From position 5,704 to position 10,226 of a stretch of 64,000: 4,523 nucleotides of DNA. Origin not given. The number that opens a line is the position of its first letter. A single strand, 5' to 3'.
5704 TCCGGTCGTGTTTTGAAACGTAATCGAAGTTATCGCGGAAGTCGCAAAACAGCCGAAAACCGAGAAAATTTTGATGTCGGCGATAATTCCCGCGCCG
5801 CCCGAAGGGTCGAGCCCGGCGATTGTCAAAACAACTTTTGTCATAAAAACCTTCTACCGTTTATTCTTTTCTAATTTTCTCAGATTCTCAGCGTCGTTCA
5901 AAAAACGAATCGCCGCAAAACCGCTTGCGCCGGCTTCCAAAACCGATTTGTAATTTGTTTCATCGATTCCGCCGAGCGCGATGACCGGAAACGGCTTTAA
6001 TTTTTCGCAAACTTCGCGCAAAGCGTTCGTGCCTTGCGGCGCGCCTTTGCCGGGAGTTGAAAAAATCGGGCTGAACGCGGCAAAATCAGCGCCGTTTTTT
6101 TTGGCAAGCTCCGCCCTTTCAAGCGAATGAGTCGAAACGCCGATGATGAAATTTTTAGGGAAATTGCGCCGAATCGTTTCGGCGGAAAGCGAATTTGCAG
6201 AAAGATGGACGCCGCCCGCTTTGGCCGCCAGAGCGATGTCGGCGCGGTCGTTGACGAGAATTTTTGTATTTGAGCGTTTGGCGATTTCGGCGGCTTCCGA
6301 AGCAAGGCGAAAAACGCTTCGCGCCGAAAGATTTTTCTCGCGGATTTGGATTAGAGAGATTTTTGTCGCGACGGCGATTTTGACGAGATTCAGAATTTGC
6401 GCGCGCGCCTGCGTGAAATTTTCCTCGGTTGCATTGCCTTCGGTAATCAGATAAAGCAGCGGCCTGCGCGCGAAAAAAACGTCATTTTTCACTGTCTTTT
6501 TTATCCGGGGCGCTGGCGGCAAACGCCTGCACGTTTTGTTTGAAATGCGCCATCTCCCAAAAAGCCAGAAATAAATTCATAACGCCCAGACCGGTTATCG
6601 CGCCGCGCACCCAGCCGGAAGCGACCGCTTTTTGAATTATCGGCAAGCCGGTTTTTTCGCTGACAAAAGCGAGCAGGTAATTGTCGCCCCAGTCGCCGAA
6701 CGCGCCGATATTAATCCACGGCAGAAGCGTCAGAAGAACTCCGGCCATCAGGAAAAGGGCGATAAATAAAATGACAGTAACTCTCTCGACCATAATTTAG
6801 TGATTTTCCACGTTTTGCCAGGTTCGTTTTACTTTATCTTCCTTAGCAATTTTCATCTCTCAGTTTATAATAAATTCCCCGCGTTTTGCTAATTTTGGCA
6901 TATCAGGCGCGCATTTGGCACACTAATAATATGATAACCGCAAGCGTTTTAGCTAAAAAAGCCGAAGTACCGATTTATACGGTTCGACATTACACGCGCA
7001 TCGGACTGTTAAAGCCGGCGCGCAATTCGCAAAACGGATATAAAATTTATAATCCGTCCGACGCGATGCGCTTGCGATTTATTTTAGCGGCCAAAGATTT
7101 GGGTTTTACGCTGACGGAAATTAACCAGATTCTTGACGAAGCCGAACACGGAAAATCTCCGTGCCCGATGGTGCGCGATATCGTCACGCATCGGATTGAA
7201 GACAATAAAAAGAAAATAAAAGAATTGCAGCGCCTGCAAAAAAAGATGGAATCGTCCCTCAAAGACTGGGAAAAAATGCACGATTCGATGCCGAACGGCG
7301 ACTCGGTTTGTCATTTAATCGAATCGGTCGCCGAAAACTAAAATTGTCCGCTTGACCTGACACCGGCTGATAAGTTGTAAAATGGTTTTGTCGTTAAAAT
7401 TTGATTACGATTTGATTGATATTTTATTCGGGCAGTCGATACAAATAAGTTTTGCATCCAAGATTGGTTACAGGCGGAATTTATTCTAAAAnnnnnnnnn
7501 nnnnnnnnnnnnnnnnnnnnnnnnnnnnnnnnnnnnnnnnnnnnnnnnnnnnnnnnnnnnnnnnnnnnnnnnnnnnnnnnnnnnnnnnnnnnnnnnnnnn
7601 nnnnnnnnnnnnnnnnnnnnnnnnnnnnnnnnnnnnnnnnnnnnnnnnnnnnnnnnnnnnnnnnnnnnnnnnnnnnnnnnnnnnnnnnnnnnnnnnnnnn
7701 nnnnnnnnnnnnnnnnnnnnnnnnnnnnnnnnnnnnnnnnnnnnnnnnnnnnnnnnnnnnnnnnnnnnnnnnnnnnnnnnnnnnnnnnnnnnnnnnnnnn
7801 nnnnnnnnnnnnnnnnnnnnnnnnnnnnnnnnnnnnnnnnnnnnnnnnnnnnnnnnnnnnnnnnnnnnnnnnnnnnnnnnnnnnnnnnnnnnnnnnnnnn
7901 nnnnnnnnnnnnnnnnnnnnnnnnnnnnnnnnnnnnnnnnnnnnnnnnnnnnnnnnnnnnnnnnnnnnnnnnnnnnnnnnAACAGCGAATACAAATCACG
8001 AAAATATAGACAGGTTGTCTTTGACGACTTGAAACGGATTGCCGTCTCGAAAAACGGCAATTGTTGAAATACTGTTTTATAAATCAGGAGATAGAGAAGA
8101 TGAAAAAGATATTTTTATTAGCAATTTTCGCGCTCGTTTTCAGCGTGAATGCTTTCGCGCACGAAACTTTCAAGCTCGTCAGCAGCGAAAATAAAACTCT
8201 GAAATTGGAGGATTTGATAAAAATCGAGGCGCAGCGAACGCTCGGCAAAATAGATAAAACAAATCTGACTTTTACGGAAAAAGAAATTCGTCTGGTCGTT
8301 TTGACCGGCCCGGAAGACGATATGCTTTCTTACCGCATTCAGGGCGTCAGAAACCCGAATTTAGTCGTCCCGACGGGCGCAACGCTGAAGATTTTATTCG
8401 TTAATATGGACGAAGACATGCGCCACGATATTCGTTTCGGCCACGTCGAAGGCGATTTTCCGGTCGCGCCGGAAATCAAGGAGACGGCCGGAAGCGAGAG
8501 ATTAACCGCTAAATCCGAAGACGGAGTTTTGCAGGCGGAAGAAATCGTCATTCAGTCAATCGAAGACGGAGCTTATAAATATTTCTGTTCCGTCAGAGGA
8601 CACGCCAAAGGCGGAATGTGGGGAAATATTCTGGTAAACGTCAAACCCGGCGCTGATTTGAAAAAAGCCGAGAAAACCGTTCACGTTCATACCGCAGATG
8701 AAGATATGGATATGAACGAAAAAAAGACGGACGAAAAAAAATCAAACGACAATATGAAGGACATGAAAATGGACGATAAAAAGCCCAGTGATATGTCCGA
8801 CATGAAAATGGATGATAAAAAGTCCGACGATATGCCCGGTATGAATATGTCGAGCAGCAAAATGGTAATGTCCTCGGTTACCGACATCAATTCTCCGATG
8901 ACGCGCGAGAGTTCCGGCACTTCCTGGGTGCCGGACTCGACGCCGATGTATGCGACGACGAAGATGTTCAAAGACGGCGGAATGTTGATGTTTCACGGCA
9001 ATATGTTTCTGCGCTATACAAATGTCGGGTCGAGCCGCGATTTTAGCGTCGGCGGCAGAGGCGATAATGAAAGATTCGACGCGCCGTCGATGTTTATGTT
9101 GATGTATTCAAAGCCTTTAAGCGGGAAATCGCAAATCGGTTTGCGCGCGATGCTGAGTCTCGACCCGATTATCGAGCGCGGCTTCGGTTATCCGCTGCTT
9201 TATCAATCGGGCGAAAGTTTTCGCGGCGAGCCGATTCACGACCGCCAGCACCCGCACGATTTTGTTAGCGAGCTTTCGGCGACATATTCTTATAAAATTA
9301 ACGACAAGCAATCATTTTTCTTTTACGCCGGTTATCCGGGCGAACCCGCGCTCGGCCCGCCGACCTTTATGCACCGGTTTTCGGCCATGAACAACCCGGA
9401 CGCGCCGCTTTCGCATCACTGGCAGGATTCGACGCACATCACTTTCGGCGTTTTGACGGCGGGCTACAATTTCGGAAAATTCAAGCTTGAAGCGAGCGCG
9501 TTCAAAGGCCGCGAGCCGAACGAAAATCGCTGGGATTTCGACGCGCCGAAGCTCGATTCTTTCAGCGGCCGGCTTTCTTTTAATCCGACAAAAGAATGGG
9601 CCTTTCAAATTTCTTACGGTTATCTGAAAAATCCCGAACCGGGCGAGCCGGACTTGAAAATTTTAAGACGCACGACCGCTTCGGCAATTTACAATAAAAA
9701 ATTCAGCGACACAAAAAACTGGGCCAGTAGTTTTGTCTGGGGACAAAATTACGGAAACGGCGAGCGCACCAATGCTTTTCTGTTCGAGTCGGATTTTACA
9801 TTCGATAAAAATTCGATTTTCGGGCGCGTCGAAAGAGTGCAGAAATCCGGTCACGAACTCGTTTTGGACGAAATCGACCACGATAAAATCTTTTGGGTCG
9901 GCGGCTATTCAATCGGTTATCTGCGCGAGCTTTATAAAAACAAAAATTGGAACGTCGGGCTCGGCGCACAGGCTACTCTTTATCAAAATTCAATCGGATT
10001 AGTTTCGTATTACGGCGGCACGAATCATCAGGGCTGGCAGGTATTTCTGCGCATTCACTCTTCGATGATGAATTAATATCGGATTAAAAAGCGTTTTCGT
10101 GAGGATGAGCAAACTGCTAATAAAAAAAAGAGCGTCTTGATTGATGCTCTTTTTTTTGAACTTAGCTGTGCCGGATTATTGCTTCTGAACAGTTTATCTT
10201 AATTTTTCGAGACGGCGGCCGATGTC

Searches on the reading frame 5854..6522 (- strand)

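Call 52: search_protein_families(library=pfam, proteins=[window:5854-6522:-])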
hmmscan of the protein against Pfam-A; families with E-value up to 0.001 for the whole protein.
window:5854-6522:- (222 aa): 1 family
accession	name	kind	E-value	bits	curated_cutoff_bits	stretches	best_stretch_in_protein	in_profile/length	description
PF02581.23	TMP-TENI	-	2.4e-47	161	27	1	23-206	1-178/180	Thiamine monophosphate synthase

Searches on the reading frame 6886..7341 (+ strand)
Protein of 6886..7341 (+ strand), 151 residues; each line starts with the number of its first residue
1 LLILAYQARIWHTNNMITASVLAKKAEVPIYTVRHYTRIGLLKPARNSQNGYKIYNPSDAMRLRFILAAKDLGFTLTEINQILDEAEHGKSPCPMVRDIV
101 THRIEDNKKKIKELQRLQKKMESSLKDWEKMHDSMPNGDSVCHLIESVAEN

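Call 52: search_protein_families(library=pfam, proteins=[window:6886-7341:+])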
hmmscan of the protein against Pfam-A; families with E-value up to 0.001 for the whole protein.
window:6886-7341:+ (151 aa): 3 families
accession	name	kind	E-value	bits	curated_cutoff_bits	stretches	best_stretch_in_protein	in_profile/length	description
PF13411.12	MerR_1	-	4.1e-16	59.3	21.6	1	18-85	2-68/69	MerR HTH family regulatory protein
PF09278.17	MerR-DNA-bind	-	7.3e-16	59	25.4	1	62-122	3-63/65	MerR, DNA binding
PF00376.29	MerR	-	8.6e-10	38.7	28.2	1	20-55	3-38/38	MerR family regulatory protein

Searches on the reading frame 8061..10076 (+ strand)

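Call 52: search_protein_families(library=pfam, proteins=[window:8061-10076:+])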
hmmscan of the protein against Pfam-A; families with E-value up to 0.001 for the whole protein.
window:8061-10076:+ (671 aa): 1 family
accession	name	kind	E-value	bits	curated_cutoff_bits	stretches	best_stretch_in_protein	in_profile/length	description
PF06525.17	SoxE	-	2.1e-05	24.5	21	1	100-192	40-138/149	Sulfocyanin (SoxE) domain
